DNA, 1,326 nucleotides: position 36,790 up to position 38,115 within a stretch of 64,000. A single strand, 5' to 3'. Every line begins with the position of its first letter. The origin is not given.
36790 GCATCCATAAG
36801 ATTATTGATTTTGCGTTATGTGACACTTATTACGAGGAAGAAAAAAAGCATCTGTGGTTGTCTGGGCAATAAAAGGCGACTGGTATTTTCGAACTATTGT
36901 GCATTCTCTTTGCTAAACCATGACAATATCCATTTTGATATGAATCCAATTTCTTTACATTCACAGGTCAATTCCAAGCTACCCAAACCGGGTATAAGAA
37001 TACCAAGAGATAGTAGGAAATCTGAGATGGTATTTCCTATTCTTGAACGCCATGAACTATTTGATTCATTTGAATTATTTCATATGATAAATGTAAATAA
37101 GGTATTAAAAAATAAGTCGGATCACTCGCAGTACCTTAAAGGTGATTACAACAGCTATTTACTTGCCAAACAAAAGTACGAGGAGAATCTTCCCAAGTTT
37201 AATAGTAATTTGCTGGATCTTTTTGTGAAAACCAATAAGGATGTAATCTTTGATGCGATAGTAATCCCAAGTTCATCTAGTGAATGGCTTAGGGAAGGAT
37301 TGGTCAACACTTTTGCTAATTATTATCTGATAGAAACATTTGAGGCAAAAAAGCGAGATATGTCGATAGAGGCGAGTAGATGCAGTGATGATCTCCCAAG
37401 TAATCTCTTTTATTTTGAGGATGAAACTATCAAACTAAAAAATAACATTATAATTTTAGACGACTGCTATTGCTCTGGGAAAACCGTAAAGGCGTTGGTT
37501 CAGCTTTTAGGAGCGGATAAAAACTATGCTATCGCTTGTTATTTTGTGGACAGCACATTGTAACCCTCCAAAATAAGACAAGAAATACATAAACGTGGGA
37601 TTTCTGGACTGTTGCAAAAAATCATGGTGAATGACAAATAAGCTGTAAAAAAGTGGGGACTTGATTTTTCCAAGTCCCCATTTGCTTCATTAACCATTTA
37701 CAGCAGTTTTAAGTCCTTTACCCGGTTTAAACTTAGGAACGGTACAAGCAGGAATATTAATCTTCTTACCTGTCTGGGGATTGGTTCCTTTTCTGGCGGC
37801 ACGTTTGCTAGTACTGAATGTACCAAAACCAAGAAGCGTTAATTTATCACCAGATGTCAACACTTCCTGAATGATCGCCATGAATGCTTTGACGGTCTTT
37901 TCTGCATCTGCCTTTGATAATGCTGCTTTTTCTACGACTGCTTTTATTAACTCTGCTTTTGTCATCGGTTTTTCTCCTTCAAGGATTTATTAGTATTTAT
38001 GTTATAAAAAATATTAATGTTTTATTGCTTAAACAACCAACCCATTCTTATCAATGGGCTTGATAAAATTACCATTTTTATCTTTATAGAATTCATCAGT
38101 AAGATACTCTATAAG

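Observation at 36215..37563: Two-gene pair: minimal kinase-like protein plus PRTase-like protein with its own promoter in the island cargo region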

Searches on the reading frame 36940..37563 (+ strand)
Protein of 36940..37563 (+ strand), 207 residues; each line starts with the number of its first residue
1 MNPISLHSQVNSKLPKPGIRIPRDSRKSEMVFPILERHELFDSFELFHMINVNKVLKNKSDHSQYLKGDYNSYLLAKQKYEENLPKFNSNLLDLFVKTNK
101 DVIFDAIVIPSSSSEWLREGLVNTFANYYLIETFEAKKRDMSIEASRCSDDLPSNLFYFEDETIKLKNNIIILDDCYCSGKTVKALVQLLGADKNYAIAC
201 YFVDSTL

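Call 3: search_protein_families(library=pfam, proteins=[window:36940-37563:+], max_evalue=10)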
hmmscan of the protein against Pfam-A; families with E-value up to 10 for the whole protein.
window:36940-37563:+ (207 aa): 3 families
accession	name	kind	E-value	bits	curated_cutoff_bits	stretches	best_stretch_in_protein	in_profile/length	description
PF16240.10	DUF4899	-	0.0056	16.4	25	1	94-172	23-98/283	Domain of unknown function (DUF4899)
PF24390.1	PRTase-CE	-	0.045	14.1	27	1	158-187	94-125/253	PRTase-CE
PF00156.33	Pribosyltran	-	0.15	11.8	26.3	1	160-192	80-112/158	Phosphoribosyl transferase domain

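Call 4: search_protein_families(library=padloc, proteins=[window:36940-37563:+], max_evalue=10)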
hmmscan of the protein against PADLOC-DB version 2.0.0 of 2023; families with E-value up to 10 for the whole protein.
window:36940-37563:+ (207 aa): 2 families
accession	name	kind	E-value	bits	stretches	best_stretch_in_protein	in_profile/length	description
PDLC02935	PRTase_III-A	-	4.3e-05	21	1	39-189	47-150/290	-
PDLC03962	ShosT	-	0.00016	19.6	1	63-201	60-206/237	-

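Call 5: search_protein_families(library=ncbifam, proteins=[window:36940-37563:+], max_evalue=10)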
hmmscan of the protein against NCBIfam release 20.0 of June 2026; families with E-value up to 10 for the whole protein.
window:36940-37563:+ (207 aa): 5 families
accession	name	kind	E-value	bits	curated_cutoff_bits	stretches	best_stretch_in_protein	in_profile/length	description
NF006328.0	PRK08558.1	equivalog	0.0021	17.7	184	1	154-191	163-200/238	adenine phosphoribosyltransferase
TIGR01090.1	apt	equivalog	0.039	14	185.85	1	136-195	78-137/169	adenine phosphoribosyltransferase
NF002636.0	PRK02304.1-5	equivalog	0.043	13.3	125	1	160-202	110-152/176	adenine phosphoribosyltransferase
TIGR00201.1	comF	subfamily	0.057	13.3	233.55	1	155-200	141-185/190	ComF family protein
NF002620.0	PRK02277.1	subfamily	0.065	12.9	115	1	167-201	141-175/201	orotate phosphoribosyltransferase-like protein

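Call 10: find_homologous_proteins(query=window:36940-37563:+)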
Query window:36940-37563:+ (207 aa): 2 proteins with E <= 0.001 among 132 candidates.
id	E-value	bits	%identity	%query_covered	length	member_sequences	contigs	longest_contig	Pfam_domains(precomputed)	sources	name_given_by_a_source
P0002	3.0e-112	391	100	86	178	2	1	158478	-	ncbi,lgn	-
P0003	1.1e-50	190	46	99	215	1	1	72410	-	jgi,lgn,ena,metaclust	metaclust:\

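Call 11: find_encoding_contigs(protein=P0003, flank=10000)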
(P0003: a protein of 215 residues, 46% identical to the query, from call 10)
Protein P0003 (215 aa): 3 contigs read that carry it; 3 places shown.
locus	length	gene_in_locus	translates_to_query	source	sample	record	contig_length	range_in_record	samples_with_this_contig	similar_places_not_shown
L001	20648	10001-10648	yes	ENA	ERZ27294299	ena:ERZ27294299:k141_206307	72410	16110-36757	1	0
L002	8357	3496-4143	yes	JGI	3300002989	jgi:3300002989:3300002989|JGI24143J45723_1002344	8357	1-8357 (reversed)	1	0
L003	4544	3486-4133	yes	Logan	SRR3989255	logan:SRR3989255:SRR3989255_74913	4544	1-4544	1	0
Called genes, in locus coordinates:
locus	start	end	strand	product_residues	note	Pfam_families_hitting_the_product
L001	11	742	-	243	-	PF00149:Metallophos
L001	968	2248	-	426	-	PF13657:Couple_hipA, PF07804:HipA_C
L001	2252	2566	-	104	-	PF01381:HTH_3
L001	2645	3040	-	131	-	-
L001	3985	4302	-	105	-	-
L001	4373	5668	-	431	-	PF20172:DUF6538, PF00589:Phage_integrase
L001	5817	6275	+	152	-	-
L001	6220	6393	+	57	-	-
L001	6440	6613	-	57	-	-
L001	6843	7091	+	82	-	PF13560:HTH_31, PF01381:HTH_3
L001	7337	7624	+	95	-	PF02604:PhdYeFM_antitox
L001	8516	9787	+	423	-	PF13091:PLDc_2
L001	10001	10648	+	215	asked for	-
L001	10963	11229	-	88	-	PF00216:Bac_DNA_binding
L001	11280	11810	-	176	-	PF05443:ROS_MUCR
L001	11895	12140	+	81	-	-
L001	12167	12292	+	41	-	-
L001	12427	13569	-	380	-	-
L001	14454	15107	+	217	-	-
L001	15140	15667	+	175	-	-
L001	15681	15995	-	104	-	PF20172:DUF6538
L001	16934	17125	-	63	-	-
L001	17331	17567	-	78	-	-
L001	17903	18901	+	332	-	-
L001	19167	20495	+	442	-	PF00589:Phage_integrase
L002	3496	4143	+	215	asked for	-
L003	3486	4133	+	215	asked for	-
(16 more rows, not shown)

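Call 16: find_homologous_proteins(query=A1, max_evalue=0.1)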
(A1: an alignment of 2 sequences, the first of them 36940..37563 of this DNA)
Query A1 (2 sequences) (207 aa, profile of the alignment): 2 proteins with E <= 0.1 among 1170 candidates.
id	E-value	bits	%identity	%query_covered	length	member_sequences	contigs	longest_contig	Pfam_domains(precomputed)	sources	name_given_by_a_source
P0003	2.2e-125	434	46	99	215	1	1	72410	-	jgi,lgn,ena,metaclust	metaclust:\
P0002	2.0e-102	359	100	86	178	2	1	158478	-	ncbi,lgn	-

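Call 22: search_solved_structures(query=A1, max_evalue=10, show_alignments=3)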
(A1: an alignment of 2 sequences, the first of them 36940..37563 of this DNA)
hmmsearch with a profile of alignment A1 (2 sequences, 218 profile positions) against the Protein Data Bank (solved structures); distinct sequences matched with E-value up to 10: 4.
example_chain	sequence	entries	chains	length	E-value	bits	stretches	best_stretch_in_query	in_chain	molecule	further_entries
5an6_A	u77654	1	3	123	0.11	15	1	74-105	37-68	CRISPR-ASSOCIATED PROTEIN, CSM2 FAMILY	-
3ozf_A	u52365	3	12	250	0.19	14.1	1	154-214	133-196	Hypoxanthine-guanine-xanthine phosphoribosyltransferase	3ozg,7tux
4ntq_B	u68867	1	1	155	0.57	12.6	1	161-186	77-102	ECL CdiI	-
3hyv_A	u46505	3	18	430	1.1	11.6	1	63-107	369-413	Sulfide-quinone reductase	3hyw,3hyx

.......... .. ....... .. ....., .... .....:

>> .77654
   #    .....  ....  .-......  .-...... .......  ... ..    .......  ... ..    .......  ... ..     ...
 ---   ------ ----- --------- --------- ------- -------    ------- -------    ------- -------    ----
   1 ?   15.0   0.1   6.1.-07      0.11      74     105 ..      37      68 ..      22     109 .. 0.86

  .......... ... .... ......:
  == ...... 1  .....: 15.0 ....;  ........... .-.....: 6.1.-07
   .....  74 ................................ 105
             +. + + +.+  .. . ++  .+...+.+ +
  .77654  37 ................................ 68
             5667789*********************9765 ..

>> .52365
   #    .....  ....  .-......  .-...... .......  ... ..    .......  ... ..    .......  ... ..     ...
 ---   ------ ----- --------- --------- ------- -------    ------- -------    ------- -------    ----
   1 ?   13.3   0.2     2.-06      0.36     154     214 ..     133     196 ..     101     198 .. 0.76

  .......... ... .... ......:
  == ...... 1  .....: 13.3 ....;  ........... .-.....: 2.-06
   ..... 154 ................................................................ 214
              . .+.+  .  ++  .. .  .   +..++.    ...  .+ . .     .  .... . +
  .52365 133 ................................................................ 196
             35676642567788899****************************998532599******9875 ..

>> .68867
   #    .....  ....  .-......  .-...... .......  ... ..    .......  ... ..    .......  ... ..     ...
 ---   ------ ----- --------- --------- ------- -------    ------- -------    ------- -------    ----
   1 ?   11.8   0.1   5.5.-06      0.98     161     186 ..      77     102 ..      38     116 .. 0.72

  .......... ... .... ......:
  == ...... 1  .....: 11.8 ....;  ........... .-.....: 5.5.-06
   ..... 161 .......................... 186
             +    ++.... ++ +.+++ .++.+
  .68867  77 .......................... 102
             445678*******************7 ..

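Call 27: predict_structure(alignment_id=A1)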
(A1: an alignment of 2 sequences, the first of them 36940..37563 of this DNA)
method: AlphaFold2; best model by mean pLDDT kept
length: 207 residues; sequences in the alignment: 2
mean_pLDDT: 57.1   pTM: 0.59
mean pLDDT of the five models: 57.1, 55.2, 44.5, 43.9, 37.1
residues with pLDDT >= 90: 2; 70-90: 56; 50-70: 71; < 50: 78
segments of 3 or more residues with pLDDT < 50: 1-47, 59-76, 143-146, 202-207
pLDDT, mean of each block of 10 residues (from residue 1): 30 31 35 35 42 54 44 48 59 64 80 67 68 81 48 69 87 64 75 74 38
secondary structure, 60 per line:
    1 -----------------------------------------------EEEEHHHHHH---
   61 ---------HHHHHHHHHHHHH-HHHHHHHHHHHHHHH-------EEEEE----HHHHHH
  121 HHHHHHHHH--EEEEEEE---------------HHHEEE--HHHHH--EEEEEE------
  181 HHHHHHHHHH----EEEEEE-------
elements in order: E48-51 H52-57 H70-82 H84-98 E106-110 H115-129 E132-138 E157-159 H162-166 E169-174 H181-190 E195-200

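Call 32: fold_search(model_id=the predicted structure, library=pdb)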
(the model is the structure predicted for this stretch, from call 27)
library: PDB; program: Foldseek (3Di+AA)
matches with E <= 10: 841; with E <= 0.001: 3
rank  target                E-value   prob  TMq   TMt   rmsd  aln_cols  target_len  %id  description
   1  7f06_A                3.9e-04  1.00  0.31  0.35   7.8       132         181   17  Crystal Structure of 1144 (released 2022-09-28)
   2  5vjp_A                7.0e-04  1.00  0.33  0.39   5.9       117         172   21  Crystal Structure of Adenine Phosphoribosyltransferase from Saccharomyces cerevisiae Complexed with L-2,5-Dideoxy-2,5- (released 2017-12-27)
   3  7f06_B                8.5e-04  1.00  0.32  0.37   7.5       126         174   20  Crystal Structure of 1144 (released 2022-09-28)
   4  6fsp_A                1.1e-03  1.00  0.33  0.38   7.8       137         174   13  Crystal structure of APRT from Thermus thermophilus (released 2019-03-20)
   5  7y94_B                1.1e-03  0.99  0.36  0.39   8.0       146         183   18  Crystal structure of Escherichia coli Adenine Phosphoribosyltransferase (APRT) in complex with Adenine (released 2023-08-02)
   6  5vjp_B                1.3e-03  1.00  0.33  0.37   6.9       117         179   21  Crystal Structure of Adenine Phosphoribosyltransferase from Saccharomyces cerevisiae Complexed with L-2,5-Dideoxy-2,5- (released 2017-12-27)
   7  6fsp_C                1.5e-03  1.00  0.32  0.38   7.3       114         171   15  Crystal structure of APRT from Thermus thermophilus (released 2019-03-20)
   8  5zgo_A                1.9e-03  1.00  0.36  0.41   6.8       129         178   14  Crystal structure of APRT2 from Thermus thermophilus HB8 (released 2019-03-06)
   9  5vn4_B                2.3e-03  1.00  0.38  0.34   6.8       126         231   19  Crystal structure of adenine phosphoribosyl transferase from Trypanosoma brucei in complex with AMP, pyrophosphate, an (released 2017-05-24)
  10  1vch_C                2.6e-03  1.00  0.36  0.42   6.5       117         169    9  Crystal Structure of a Phosphoribosyltransferase-related protein from Thermus thermophilus (released 2005-03-22)
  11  4wn3                  2.6e-03  0.98  0.30  0.29   6.4       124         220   19  Crystal structure of Saccharomyces cerevisiae OMP synthase in complex with PRP(NH)P (released 2015-12-23)
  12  7rmw_E                2.9e-03  1.00  0.36  0.30   7.0       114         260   20  Crystal structure of B. subtilis PurR bound to ppGpp (released 2021-12-22)
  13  5vjn_B                2.9e-03  0.99  0.35  0.41   5.9       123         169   21  Crystal Structure of Adenine Phosphoribosyltransferase from Saccharomyces cerevisiae Complexed with D-2,5-Dideoxy-2,5- (released 2017-12-27)
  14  2dy0_A                2.9e-03  0.99  0.37  0.42   7.8       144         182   19  Crystal structure of project JW0458 from Escherichia coli (released 2007-03-04)
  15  5vn4_A                3.1e-03  1.00  0.40  0.35   5.7       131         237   18  Crystal structure of adenine phosphoribosyl transferase from Trypanosoma brucei in complex with AMP, pyrophosphate, an (released 2017-05-24)
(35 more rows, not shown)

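Call 41: search_dna_similar(query=window:36940-37563:+, collection=plasmids, mode=protein, max_evalue=0.01)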
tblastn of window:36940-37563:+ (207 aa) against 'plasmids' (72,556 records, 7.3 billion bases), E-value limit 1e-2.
No match.

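Call 44: search_dna_similar(query=window:36940-37563:+, collection=phages, mode=protein, max_evalue=0.1)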
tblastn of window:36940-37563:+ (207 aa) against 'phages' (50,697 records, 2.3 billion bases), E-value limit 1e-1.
No match.

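Call 55: search_protein_families(library=padloc, proteins=[P0003, L001:8516-9787:+], max_evalue=0.01)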
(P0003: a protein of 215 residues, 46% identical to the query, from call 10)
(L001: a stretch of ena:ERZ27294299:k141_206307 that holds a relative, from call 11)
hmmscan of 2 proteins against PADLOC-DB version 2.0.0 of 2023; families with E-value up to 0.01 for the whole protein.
P0003 (215 aa): 0 families

L001:8516-9787:+ (423 aa): 18 families
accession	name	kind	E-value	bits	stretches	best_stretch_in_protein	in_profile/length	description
PDLC03658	mREase_IV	-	7e-08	28.6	1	14-181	38-219/953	Type IV methyl-directed restriction enzyme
PDLC02614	DrmC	-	3.4e-07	28.2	1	51-125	62-140/153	DrmC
PDLC02704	PbeA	-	1.2e-06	25.3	1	65-176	109-227/682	PbeA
PDLC02707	PbeA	-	3.3e-06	24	1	65-170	110-228/672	PbeA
PDLC02585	DrmC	-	3.6e-05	21.5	1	80-122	188-230/253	DrmC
PDLC02599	DrmC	-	6e-05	20.1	1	84-139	83-137/387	DrmC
PDLC03829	ZacB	-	6.2e-05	20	1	85-136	296-349/586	-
PDLC02607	DrmC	-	9.3e-05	19.9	1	84-120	201-237/265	DrmC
PDLC02604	DrmC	-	0.00012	20.5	1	86-120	32-66/92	DrmC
PDLC02901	DpdK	-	0.00013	19.7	1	76-123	110-154/173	DpdK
PDLC02606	DrmC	-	0.00024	18.9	1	79-120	116-157/182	DrmC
PDLC02588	DrmC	-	0.00039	18.1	1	85-119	192-226/256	DrmC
PDLC02587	DrmC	-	0.00056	17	1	76-120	195-239/267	DrmC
PDLC02601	DrmC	-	0.00075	17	1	86-123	235-272/295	DrmC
PDLC02597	DrmC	-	0.00098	17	1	81-126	180-223/242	DrmC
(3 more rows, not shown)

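Call 67: search_protein_families(library=pfam, proteins=[L030:200-958:+], max_evalue=0.01)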
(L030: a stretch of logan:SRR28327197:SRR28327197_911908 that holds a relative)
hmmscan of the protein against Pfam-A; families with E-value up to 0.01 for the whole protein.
L030:200-958:+ (252 aa): 1 family
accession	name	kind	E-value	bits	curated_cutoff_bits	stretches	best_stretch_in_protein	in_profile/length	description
PF18144.7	SMODS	-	0.00078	20.1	26.5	1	46-144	50-156/164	Second Messenger Oligonucleotide or Dinucleotide Synthetase domain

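Call 68: find_related_loci(query=A1, collection=viral_contigs, flank=6000)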
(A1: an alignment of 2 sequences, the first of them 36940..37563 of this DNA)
Query A1 (207 aa) in viral_contigs; peptide patterns used: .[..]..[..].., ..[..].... (x = any residue, [..] = any of these).
172 stretches matched a pattern, but none encodes a relative of the query by tblastn (E <= 1e-3).

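Call 83: fold_search(model_id=the predicted structure, library=viral)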
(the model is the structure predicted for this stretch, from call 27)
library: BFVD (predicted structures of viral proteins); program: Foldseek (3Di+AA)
matches with E <= 10: 486; with E <= 0.001: 0
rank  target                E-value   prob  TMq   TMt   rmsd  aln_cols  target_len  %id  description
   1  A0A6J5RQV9            2.4e-03  0.97  0.33  0.36  10.3       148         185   16  Phosphoribosyltransferase domain [uncultured Caudovirales phage]
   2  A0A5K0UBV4            6.4e-03  0.96  0.33  0.13   7.4       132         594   18  Phosphoribosyltransferase domain-containing protein [Yasminevirus sp. GU-2018]
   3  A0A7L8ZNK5            1.3e-02  0.80  0.31  0.37   9.6       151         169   20  Uncharacterized protein [Erwinia phage pEa_SNUABM_47]
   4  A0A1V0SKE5            1.4e-02  0.90  0.33  0.20   6.6       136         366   18  adenine phosphoribosyltransferase [Klosneuvirus KNV1]
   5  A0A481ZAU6            1.7e-02  0.96  0.36  0.41   4.9       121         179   13  Phosphoribosyl transferase domain protein [Pithovirus LCPAC304]
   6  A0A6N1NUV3            2.5e-02  0.93  0.36  0.16   6.8       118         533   19  adenine phosphoribosyltransferase [Tupanvirus soda lake]
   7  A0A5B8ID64            2.7e-02  0.21  0.18  0.21   8.8       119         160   14  orotate phosphoribosyltransferase (Fragment) [Mimiviridae sp. ChoanoV1]
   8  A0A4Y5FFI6            2.9e-02  0.38  0.26  0.23  16.8       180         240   13  Uncharacterized protein [Lactobacillus phage SAC12B]
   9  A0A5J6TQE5            3.3e-02  0.75  0.24  0.17   7.3        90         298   16  (no name in the UniProt tables at hand)
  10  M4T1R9                3.5e-02  0.91  0.35  0.47   4.0       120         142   14  Phosphoribosyl transferase [Cellulophaga phage phiST]
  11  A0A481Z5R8            5.6e-02  0.60  0.34  0.21   8.1       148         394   19  adenine phosphoribosyltransferase [Pithovirus LCPAC101]
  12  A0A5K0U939            9.4e-02  0.60  0.36  0.19  10.5       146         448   16  adenine phosphoribosyltransferase [Yasminevirus sp. GU-2018]
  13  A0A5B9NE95            9.4e-02  0.51  0.27  0.22   5.8       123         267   19  Phosphoribosylpyrophosphate synthetase [Aeromonas phage 4_4572]
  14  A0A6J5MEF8            1.0e-01  0.57  0.35  0.39   4.7       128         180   16  Hpt Hypoxanthine-guanine phosphoribosyltransferase [uncultured Caudovirales phage]
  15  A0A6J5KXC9            1.1e-01  0.44  0.31  0.23   8.0       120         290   13  PrsA Phosphoribosylpyrophosphate synthetase [uncultured Caudovirales phage]
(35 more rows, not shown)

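Call 93: find_encoding_contigs(protein=P0002, flank=1000, max_places=3)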
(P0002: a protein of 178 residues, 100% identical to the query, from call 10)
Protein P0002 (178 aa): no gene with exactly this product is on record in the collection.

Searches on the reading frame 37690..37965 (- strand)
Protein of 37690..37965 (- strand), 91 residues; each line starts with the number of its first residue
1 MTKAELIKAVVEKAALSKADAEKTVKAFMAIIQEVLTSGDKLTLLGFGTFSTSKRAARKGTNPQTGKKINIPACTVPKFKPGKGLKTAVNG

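Call 17: search_protein_families(library=pfam, proteins=[window:37690-37965:-], max_evalue=0.01)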
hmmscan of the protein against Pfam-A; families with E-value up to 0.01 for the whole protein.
window:37690-37965:- (91 aa): 4 families
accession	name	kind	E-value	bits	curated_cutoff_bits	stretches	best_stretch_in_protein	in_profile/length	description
PF00216.26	Bac_DNA_binding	-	7e-33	113.2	22.4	1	1-90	1-90/90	Bacterial DNA-binding protein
PF18291.6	HU-HIG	-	4.3e-06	27.2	26.2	1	2-90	33-119/125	HU domain fused to wHTH, Ig, or Glycine-rich motif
PF18175.6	HU-CCDC81_bac_2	-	0.0001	22.6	35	1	6-54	3-51/70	CCDC81-like prokaryotic HU domain 2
PF18289.6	HU-CCDC81_euk_2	-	0.0072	16.8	26.1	1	10-56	10-58/75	CCDC81 eukaryotic HU domain 2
